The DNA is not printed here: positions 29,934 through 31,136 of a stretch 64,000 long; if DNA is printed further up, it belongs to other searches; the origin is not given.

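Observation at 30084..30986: Prepilin-type N-terminus fused to a LamG/concanavalin-like lectin domain, divergently paired with the VirB2-like gene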

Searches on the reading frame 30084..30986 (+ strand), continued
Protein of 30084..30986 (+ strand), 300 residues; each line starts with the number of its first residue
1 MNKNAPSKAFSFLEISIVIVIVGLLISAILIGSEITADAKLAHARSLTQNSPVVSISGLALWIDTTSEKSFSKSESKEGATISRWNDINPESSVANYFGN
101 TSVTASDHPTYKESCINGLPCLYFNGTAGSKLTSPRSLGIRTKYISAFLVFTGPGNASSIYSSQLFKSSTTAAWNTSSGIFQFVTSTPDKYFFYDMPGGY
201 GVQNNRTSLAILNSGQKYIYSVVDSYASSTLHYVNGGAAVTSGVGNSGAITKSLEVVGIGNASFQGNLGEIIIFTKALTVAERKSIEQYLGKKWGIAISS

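Call 65: search_protein_families(library=pfam, proteins=[P0180, P0205, P0120, P0174], max_evalue=0.001)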
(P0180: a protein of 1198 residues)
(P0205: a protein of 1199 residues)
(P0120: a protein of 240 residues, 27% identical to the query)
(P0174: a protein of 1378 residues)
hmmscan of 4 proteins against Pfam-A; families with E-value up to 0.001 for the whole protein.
P0180 (1198 aa): 3 families
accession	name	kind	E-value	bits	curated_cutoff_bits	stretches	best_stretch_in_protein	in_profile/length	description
PF13385.13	Laminin_G_3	-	2.4e-15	57.4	27.6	2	848-940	63-149/151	Concanavalin A-like lectin/glucanases superfamily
PF02973.23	Sialidase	-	3.4e-06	27.2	26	0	881-940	119-180/189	Sialidase, N-terminal domain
PF22618.1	RskA_N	-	0.00057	20.4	27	0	935-949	12-26/48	Anti-sigma-K factor RskA, N-terminal domain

P0205 (1199 aa): 1 family
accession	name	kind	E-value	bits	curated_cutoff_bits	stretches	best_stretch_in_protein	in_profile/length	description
PF13385.13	Laminin_G_3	-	1e-26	94.4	27.6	3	803-941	1-144/151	Concanavalin A-like lectin/glucanases superfamily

P0120 (240 aa): 0 families

P0174 (1378 aa): 1 family
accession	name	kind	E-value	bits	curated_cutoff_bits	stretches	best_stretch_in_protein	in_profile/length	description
PF13385.13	Laminin_G_3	-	4.5e-31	108.5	27.6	4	996-1134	13-149/151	Concanavalin A-like lectin/glucanases superfamily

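Call 66: search_protein_families(library=phrogs, proteins=[window:30084-30986:+, P0180, P0120], max_evalue=0.001)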
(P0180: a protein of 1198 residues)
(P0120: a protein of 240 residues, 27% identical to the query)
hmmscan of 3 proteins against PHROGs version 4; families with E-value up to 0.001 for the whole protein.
window:30084-30986:+ (300 aa): 3 families
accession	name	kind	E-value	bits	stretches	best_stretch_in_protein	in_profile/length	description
phrog_10356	-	head and packaging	4.9e-11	42.5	1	58-297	387-625/852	virion structural protein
phrog_11772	-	unknown function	2.7e-06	28.1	0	261-297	209-245/246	-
phrog_4390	-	unknown function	0.001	19.7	0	151-290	94-242/253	-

P0180 (1198 aa): 5 families
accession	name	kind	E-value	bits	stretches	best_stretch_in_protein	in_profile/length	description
phrog_10356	-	head and packaging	1.5e-126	424.7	5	483-714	382-629/852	virion structural protein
phrog_11772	-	unknown function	9.5e-28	98.4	2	483-711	28-245/246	-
phrog_4390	-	unknown function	3.5e-10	40.9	0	793-949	85-243/253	-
phrog_24074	-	unknown function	5.1e-08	32.6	1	981-1181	675-878/892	-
phrog_22373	-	unknown function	5e-07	29.5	1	638-941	130-418/688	-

P0120 (240 aa): 2 families
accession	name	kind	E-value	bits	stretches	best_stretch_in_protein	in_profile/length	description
phrog_10356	-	head and packaging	1.2e-20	74.3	1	12-239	377-625/852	virion structural protein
phrog_11772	-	unknown function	5.1e-19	69.8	1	12-238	23-244/246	-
